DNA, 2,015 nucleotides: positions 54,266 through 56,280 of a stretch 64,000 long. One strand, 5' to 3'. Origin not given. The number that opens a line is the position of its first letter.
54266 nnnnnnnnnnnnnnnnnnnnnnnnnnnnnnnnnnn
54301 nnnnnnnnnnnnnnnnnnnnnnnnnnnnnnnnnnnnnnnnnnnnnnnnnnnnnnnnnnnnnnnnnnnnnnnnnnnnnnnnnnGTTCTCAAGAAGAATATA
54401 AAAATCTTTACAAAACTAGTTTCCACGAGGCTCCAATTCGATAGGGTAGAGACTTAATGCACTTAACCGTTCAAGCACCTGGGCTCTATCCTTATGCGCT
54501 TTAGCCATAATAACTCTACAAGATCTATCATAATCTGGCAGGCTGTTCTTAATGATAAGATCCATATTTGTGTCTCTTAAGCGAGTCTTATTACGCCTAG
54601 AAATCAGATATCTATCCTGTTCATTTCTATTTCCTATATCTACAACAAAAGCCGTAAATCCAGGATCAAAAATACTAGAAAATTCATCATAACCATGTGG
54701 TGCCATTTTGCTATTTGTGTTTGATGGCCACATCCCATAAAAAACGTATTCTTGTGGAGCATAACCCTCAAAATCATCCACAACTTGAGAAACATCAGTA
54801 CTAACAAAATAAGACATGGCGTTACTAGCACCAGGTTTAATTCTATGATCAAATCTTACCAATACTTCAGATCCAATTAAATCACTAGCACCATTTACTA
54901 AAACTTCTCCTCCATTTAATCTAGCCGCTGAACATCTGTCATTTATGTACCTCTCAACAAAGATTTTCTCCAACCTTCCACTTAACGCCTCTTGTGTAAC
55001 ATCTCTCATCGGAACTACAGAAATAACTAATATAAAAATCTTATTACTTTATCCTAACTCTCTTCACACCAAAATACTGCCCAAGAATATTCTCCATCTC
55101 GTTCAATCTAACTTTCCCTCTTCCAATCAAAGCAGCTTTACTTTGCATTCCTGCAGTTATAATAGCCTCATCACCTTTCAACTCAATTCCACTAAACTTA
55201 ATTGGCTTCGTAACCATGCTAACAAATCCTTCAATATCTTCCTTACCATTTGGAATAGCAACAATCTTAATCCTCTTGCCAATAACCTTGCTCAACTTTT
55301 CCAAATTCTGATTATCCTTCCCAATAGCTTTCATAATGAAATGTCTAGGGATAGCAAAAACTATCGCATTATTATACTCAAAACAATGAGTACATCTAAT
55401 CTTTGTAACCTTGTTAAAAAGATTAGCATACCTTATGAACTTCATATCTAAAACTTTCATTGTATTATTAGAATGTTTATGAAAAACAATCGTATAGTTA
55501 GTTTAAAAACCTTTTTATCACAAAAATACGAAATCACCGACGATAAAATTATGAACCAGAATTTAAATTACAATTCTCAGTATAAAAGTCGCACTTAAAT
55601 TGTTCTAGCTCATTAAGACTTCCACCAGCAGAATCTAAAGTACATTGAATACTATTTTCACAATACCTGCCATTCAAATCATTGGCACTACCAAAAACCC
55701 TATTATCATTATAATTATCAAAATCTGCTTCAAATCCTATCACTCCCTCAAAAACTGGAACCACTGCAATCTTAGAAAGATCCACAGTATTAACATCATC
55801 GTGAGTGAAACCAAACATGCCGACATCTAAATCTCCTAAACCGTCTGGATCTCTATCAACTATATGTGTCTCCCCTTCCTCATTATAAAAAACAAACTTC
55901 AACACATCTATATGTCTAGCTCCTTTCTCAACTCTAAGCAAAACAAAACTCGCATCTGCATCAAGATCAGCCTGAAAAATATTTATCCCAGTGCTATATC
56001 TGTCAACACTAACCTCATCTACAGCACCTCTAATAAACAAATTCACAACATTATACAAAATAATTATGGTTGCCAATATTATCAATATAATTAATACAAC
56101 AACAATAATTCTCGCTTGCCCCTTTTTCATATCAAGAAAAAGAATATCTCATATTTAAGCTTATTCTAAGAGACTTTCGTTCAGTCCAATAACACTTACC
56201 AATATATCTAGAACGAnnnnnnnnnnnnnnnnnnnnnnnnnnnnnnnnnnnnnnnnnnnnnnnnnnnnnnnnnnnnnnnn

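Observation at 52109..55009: Six compositionally foreign small genes inserted inside the otherwise universally conserved nusA-rps12-rps7 block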

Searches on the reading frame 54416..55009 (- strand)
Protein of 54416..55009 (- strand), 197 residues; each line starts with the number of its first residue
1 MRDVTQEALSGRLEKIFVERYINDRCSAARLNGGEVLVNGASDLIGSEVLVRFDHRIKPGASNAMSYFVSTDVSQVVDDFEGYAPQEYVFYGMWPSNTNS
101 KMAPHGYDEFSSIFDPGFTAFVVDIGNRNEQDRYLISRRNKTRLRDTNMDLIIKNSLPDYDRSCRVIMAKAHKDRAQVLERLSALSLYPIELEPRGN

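Call 3: search_protein_families(library=pfam, proteins=[window:54416-55009:-], max_evalue=1)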
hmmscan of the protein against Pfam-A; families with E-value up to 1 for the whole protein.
window:54416-55009:- (197 aa): 0 families

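Call 6: search_protein_families(library=phrogs, proteins=[window:54416-55009:-], max_evalue=1)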
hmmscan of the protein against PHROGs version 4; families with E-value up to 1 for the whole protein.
window:54416-55009:- (197 aa): 0 families

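Call 7: find_encoding_contigs(protein=window:54416-55009:-, flank=8000, max_places=8)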
Protein window:54416-55009:- (197 aa): 8 contigs read that carry it; 3 places shown.
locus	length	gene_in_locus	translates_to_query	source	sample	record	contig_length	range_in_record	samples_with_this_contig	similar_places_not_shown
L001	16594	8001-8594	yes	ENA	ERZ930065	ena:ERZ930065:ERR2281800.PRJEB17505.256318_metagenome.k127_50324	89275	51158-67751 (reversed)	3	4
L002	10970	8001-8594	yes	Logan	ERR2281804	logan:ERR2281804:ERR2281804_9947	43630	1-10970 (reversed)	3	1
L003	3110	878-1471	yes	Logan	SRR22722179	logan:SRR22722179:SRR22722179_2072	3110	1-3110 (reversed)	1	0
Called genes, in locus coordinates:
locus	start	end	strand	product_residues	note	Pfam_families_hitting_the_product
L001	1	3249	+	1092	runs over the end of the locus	PF04563:RNA_pol_Rpb2_1, PF04561:RNA_pol_Rpb2_2, PF04565:RNA_pol_Rpb2_3, PF04566:RNA_pol_Rpb2_4, PF04567:RNA_pol_Rpb2_5, PF00562:RNA_pol_Rpb2_6, PF04560:RNA_pol_Rpb2_7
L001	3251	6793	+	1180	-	PF04997:RNA_pol_Rpb1_1, PF00623:RNA_pol_Rpb1_2, PF04983:RNA_pol_Rpb1_3, PF05000:RNA_pol_Rpb1_4, PF04998:RNA_pol_Rpb1_5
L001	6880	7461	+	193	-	-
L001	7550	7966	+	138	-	-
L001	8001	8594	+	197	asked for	-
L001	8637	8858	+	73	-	-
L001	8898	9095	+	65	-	-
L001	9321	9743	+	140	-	PF00164:Ribosom_S12_S23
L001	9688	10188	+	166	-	-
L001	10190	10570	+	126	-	-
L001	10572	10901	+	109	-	-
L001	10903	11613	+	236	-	PF00177:Ribosomal_S7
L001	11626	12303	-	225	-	-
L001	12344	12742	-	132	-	-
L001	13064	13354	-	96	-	-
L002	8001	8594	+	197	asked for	-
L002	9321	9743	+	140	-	PF00164:Ribosom_S12_S23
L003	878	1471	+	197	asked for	-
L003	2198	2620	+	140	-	PF00164:Ribosom_S12_S23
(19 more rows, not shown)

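Call 9: find_related_loci(query=window:54416-55009:-, collection=genome_contigs, flank=10000)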
Query window:54416-55009:- (197 aa) in genome_contigs; peptide patterns used: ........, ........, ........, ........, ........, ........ (x = any residue, [..] = any of these).
122 stretches matched a pattern, but none encodes a relative of the query by tblastn (E <= 1e-3).
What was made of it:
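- Tried and rejected: A genome_contigs scan with o197 found no relative (call 9), so the source species is not a GTDB representative.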

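Call 10: find_homologous_proteins(query=window:54416-55009:-, max_evalue=0.01)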
Query window:54416-55009:- (197 aa): 2 proteins with E <= 0.01 among 92 candidates.
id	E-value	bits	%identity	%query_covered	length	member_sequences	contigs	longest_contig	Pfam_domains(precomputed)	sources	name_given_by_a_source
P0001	4.6e-127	439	100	100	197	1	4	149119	-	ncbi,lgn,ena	-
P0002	1.7e-82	294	69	99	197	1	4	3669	-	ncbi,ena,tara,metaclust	tara:strand:+ start:908 stop:1501 length:594 start_codon:yes stop_codon:yes gene_type:complete|metac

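Call 11: find_encoding_contigs(protein=P0002, flank=10000, max_places=6)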
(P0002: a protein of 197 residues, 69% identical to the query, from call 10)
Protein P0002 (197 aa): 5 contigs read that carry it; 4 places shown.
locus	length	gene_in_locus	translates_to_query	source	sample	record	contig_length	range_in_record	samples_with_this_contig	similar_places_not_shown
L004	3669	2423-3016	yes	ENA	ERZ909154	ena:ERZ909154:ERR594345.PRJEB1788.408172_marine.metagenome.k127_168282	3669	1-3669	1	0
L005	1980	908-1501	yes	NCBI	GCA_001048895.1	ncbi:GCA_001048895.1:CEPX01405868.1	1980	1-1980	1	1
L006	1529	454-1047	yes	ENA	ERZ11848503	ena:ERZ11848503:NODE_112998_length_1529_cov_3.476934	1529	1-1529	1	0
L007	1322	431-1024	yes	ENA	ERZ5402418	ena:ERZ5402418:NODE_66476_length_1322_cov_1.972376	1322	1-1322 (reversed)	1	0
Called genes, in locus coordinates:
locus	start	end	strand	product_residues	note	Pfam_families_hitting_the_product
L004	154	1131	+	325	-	PF00413:Peptidase_M10, PF07705:CARDB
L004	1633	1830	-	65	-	-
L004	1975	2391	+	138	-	-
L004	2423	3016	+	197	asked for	-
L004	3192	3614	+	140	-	PF00164:Ribosom_S12_S23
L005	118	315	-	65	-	-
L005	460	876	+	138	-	-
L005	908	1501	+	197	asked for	-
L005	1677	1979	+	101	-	?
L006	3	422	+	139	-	?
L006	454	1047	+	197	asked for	-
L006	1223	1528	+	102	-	?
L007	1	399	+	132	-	?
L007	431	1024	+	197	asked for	-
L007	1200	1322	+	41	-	?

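Call 50: search_solved_structures(query=A4, max_evalue=10, show_alignments=2)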
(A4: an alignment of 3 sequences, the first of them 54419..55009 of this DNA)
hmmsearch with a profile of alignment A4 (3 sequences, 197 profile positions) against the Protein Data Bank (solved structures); distinct sequences matched with E-value up to 10: 3.
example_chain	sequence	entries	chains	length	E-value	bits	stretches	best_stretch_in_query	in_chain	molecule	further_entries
3ne8_A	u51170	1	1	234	1.2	12.2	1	92-133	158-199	N-acetylmuramoyl-l-alanine amidase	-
7ozi_A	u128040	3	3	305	1.5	11.8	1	65-101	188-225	Capsid protein VP1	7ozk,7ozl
7opx_A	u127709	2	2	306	1.5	11.8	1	65-101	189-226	Capsid protein VP1 | VP1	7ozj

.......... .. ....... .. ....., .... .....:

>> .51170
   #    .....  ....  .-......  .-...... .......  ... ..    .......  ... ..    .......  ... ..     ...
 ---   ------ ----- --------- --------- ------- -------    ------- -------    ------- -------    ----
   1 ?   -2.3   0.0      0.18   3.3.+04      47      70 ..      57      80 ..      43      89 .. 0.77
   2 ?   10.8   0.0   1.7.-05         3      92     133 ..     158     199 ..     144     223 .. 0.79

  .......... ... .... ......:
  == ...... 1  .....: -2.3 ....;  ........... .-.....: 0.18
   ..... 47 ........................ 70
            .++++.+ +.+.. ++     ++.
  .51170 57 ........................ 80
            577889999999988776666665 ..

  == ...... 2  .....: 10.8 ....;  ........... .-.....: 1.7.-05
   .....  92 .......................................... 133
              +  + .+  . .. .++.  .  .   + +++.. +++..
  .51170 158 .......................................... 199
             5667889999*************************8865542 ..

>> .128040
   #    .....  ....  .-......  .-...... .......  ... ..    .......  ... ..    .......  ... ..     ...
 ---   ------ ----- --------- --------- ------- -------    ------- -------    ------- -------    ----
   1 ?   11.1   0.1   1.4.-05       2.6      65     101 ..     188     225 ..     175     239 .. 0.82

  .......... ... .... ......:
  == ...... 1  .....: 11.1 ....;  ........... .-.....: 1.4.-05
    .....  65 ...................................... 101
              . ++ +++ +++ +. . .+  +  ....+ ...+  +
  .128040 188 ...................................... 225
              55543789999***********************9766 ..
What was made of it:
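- On TRAM/OB-fold: No sequence match was found (calls 3, 50).
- Closest known: TRAM / S1 / OB-fold RNA-binding barrels. Different: No sequence-level match was found (calls 3, 50).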

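Call 53: search_protein_families(library=ncbifam, proteins=[window:54416-55009:-], max_evalue=1)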
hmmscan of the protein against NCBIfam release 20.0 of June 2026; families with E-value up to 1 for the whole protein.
window:54416-55009:- (197 aa): 0 families

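Call 54: search_protein_families(library=padloc, proteins=[window:54416-55009:-], max_evalue=1)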
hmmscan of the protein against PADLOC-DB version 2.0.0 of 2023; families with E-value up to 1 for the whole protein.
window:54416-55009:- (197 aa): 0 families

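Call 55: find_related_loci(query=A4, collection=viral_contigs, flank=5000)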
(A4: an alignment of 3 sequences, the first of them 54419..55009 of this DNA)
Query A4 (197 aa) in viral_contigs; peptide patterns used: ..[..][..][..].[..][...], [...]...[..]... (x = any residue, [..] = any of these).
82 stretches matched a pattern, but none encodes a relative of the query by tblastn (E <= 1e-3).

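Call 63: predict_structure(alignment_id=A6)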
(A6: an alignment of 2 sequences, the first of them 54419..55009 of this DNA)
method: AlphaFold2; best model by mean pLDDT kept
length: 197 residues; sequences in the alignment: 2
mean_pLDDT: 42.5   pTM: 0.37
mean pLDDT of the five models: 42.5, 36.3, 34.9, 28.3, 28.3
residues with pLDDT >= 90: 0; 70-90: 5; 50-70: 55; < 50: 137
segments of 3 or more residues with pLDDT < 50: 1-4, 54-172, 185-197
pLDDT, mean of each block of 10 residues (from residue 1): 48 64 66 63 59 46 43 30 37 30 31 42 36 24 25 25 41 53 50 36
secondary structure, 60 per line:
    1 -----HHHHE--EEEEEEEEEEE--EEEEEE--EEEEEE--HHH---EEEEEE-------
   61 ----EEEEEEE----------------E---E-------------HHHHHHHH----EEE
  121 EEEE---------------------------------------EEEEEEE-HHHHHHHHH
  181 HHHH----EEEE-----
elements in order: H6-9 E13-23 E26-31 E34-39 E48-53 E65-71 H106-113 E118-124 E164-170 H172-184 E189-192

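Call 65: fold_search(model_id=the predicted structure, library=pdb)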
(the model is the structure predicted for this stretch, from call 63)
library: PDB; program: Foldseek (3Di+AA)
matches with E <= 10: 504; with E <= 0.001: 0
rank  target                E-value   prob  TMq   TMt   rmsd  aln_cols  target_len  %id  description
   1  7a05_MODEL_1_A        4.7e-02  1.00  0.26  0.29   3.0        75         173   19  NMR structure of D3-D4 domains of Vibrio vulnificus ribosomal protein S1 (released 2021-06-23)
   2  1nnx                  6.6e-02  0.95  0.22  0.40   3.8        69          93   12  Structure of the hypothetical protein ygiW from E. coli. (released 2004-03-09)
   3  3cp0                  1.4e-01  0.92  0.22  0.54   4.5        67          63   18  Crystal structure of the soluble domain of membrane protein implicated in regulation of membrane protease activity from  (released 2008-04-15)
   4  9a74_B                1.9e-01  0.94  0.24  0.14   3.4        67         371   13  Integrative model of YKUJ-NUSA by crosslinking MS and deep learning (released 2024-09-18)
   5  9bv1_B                1.9e-01  0.80  0.19  0.10   4.6        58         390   21  M2A Midnolin-Proteasome (translocating) (released 2025-06-11)
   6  5zq0_A                2.0e-01  0.99  0.24  0.11   2.6        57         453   14  Crystal structure of spRlmCD with U747loop RNA (released 2018-10-24)
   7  5xj2_D                2.0e-01  0.96  0.23  0.11   3.8        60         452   10  Structure of spRlmCD with U747 RNA (released 2017-11-01)
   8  6fvt_J                2.0e-01  0.87  0.21  0.11   3.9        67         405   16  26S proteasome, s1 state (released 2018-08-22)
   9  2c35_B                2.0e-01  0.80  0.21  0.24   7.3        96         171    9  Subunits Rpb4 and Rpb7 of human RNA polymerase II (released 2005-11-18)
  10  7w3i_B                2.0e-01  0.80  0.20  0.11   4.0        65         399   15  Structure of USP14-bound human 26S proteasome in substrate-inhibited state SB_USP14 (released 2022-05-18)
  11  9di4_B                2.1e-01  0.92  0.26  0.35   4.4        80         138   11  RMI1-RMI2 bound to cyclic peptide L4 (released 2025-07-02)
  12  9dhk_H                2.2e-01  0.94  0.26  0.35   3.8        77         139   12  RMI1-RMI2 bound to cyclic peptide L3 (released 2025-07-02)
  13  3kf6_B                2.2e-01  0.72  0.24  0.40   6.2        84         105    5  Crystal structure of S. pombe Stn1-ten1 complex (released 2009-12-22)
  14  1rkn_MODEL_1_A        2.4e-01  0.93  0.25  0.40   3.2        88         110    9  Solution structure of 1-110 fragment of Staphylococcal Nuclease with G88W mutation (released 2004-12-07)
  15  9pdl_B                2.5e-01  0.77  0.20  0.11   4.5        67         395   18  Nub1/Fat10-processing human 26S proteasome with Rpt5 at top of spiral staircase (AAA+ locally refined) (released 2025-11-19)
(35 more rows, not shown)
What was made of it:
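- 54416..55009 (-): o197: 197-aa protein of unknown function. The N-terminal ~55 aa may form an OB/TRAM-like beta-barrel (weak evidence). AF2 pLDDT 42.5; best Foldseek matches are S1/TRAM/OB folds at E >= 0.047 (calls 63, 65).
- On TRAM/OB-fold: The best Foldseek E is 0.047 on a low-confidence model (calls 63, 65).
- Closest known: TRAM / S1 / OB-fold RNA-binding barrels. Same: The N-terminal ~55 residues of the o197 model form a small beta-barrel whose best structural matches are S1, TRAM and OB folds (call 65).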

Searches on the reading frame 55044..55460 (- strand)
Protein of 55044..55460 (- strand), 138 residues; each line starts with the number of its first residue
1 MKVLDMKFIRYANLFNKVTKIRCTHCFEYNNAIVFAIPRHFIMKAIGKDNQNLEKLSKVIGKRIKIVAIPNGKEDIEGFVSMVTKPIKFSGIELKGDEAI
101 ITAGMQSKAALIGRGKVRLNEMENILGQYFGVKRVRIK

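Call 3: search_protein_families(library=pfam, proteins=[window:55044-55460:-], max_evalue=1)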
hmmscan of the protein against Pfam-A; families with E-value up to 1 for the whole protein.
window:55044-55460:- (138 aa): 3 families
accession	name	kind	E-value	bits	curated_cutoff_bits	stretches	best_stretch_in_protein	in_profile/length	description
PF25615.1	PhiKZ_gp85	-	0.002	18.4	27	1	20-117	20-114/145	Bacteriophage PhiKZ vertex-binding protein gp85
PF00013.35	KH_1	-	0.12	12.6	21.5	1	34-68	3-37/66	KH domain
PF07650.23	KH_2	-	0.39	11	22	0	45-65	39-59/78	KH domain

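Call 12: find_related_loci(query=window:55044-55460:-, collection=genome_contigs, flank=10000)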
Query window:55044-55460:- (138 aa) in genome_contigs; peptide patterns used: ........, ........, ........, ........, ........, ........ (x = any residue, [..] = any of these).
194 stretches matched a pattern; 8 encode a relative of the query (tblastn E <= 1e-3); 8 distinct loci.
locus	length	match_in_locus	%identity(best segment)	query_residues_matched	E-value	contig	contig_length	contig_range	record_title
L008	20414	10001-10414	82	1-138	3e-77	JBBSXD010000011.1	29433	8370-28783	MAG: Nanoarchaeota archaeon isolate H51-bin082_1 H51_bin082_1_000000000011, whole genome shotgun sequence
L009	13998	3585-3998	75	1-138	6e-72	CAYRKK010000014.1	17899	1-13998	MAG TPA_asm: Candidatus Woesearchaeota archaeon isolate SRP178699_co2_118 genome assembly, contig: NODE_2349_length_1789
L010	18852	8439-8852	74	1-138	4e-71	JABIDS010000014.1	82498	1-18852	MAG: archaeon isolate SI048_bin8 k141_956123, whole genome shotgun sequence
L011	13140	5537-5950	74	1-138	4e-64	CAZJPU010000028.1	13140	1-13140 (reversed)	MAG TPA_asm: Candidatus Woesearchaeota archaeon isolate binchicken_co181_604 genome assembly, contig: NODE_8725_length_1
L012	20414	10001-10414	71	1-138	3e-62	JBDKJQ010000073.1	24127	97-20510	MAG: archaeon isolate guil_2019_sw_WHONDRS-S19S_0049_B_bin.39 scaffold_759970, whole genome shotgun sequence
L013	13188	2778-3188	66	2-138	1e-61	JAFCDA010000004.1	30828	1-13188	Candidatus Pacearchaeota archaeon isolate Meg19_1012_Bin_253 Meg19_1012_Bin_253_scaffold_3123, whole genome shotgun sequ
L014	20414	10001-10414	65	1-138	3e-61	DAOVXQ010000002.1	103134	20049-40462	MAG TPA_asm: archaeon isolate CSMAG_1761 CSMAG_1761_k141_1765221_length_103134_cov_13.0363, whole genome shotgun sequenc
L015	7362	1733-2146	72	1-138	3e-61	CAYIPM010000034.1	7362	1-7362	MAG TPA_asm: Candidatus Woesearchaeota archaeon isolate ERP119705_co25_79 genome assembly, contig: NODE_10969_length_736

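Call 53: search_protein_families(library=ncbifam, proteins=[window:55044-55460:-], max_evalue=1)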
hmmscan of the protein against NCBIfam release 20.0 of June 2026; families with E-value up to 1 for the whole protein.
window:55044-55460:- (138 aa): 4 families
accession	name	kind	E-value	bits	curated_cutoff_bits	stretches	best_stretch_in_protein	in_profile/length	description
TIGR01952.1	nusA_arch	equivalog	1.1e-15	58.2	74.35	1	5-137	6-140/141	NusA-like transcription termination signal-binding factor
NF006261.0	PRK08406.1-5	equivalog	1.2e-06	28.3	231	1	9-136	10-138/173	transcription elongation factor NusA-like protein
NF006258.0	PRK08406.1-2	equivalog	1.7e-05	25.3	243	1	4-138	6-141/142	transcription elongation factor NusA-like protein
NF005013.0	PRK06418.1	equivalog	0.0055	16.5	175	1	18-94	48-120/166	transcription elongation factor NusA-like protein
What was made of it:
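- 55044..55460 (-): Archaeal nusA (KH-domain, 138 aa). Upstream border of slot 1. TIGR01952 nusA_arch, E 1.1e-15, full length (call 53).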

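Call 79: find_related_loci(query=L008:10465-10680:+, collection=viral_contigs, flank=3000)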
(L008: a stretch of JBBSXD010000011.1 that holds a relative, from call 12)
Query L008:10465-10680:+ (72 aa) in viral_contigs; peptide patterns used: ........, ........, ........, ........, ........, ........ (x = any residue, [..] = any of these).
85 stretches matched a pattern, but none encodes a relative of the query by tblastn (E <= 1e-3).

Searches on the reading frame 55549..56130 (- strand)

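Call 3: search_protein_families(library=pfam, proteins=[window:55549-56130:-], max_evalue=1)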
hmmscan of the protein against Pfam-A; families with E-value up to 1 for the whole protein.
window:55549-56130:- (193 aa): 0 families

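Call 6: search_protein_families(library=phrogs, proteins=[window:55549-56130:-], max_evalue=1)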
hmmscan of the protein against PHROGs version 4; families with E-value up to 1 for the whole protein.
window:55549-56130:- (193 aa): 1 family
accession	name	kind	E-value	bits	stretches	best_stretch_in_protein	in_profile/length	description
phrog_29457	-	unknown function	0.13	13.8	1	69-120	3-54/135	-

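Call 53: search_protein_families(library=ncbifam, proteins=[window:55549-56130:-], max_evalue=1)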
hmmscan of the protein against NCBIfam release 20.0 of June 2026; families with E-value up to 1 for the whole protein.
window:55549-56130:- (193 aa): 1 family
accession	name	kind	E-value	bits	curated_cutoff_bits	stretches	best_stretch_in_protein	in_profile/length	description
NF002829.0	PRK03007.1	equivalog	0.11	11.4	385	1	42-87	144-187/425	deoxyguanosinetriphosphate triphosphohydrolase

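Call 54: search_protein_families(library=padloc, proteins=[window:55549-56130:-], max_evalue=1)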
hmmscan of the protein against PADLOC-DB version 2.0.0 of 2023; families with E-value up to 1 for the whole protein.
window:55549-56130:- (193 aa): 0 families
